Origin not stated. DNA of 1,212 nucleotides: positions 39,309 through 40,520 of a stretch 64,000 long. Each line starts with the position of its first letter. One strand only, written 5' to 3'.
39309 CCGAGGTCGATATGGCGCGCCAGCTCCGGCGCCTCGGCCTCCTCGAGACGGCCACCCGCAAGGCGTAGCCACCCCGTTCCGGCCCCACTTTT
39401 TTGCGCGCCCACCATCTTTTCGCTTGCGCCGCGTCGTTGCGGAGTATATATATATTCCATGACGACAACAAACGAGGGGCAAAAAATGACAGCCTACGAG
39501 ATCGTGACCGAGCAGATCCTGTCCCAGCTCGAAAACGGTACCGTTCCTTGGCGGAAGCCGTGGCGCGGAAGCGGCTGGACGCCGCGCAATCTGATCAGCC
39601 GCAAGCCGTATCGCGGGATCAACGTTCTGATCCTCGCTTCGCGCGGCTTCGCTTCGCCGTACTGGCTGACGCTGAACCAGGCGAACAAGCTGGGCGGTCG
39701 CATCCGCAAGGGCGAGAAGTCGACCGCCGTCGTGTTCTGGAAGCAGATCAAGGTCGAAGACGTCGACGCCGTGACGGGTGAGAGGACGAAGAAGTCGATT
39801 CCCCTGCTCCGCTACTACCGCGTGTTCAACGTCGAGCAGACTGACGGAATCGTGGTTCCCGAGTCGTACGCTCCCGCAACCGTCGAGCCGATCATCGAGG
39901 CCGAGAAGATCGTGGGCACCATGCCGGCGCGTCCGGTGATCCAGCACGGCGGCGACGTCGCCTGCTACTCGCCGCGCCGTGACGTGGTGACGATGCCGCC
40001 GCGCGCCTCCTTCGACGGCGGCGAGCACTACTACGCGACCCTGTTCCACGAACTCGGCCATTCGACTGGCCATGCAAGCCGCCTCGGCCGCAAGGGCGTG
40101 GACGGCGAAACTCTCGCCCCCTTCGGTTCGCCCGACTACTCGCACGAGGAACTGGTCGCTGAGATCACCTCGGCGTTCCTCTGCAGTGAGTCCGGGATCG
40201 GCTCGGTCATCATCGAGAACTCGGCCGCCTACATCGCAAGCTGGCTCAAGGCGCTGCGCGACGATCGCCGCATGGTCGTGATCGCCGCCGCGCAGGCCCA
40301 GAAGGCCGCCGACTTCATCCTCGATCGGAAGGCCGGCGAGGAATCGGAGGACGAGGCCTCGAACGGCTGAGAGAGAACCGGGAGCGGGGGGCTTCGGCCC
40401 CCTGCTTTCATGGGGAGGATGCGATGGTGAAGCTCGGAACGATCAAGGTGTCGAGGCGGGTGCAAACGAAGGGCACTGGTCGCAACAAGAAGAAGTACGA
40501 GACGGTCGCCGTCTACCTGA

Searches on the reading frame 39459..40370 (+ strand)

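Call 10: search_protein_families(library=pfam, proteins=[window:39459-40370:+], max_evalue=0.01)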
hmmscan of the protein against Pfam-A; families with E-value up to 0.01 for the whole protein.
window:39459-40370:+ (303 aa): 3 families
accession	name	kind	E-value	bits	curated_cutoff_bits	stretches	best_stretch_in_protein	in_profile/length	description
PF18818.7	MPTase-PolyVal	-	2.6e-37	128.1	27.5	1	149-279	4-126/126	Zincin-like metallopeptidase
PF08401.16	ArdcN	-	8.1e-36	123.4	22.6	1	12-123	3-123/123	N-terminal domain of anti-restriction factor ArdC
PF20054.4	Tc-38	-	0.00083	19.5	23.2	1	61-127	20-65/70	Trypanosoma Tc-38 (p38) protein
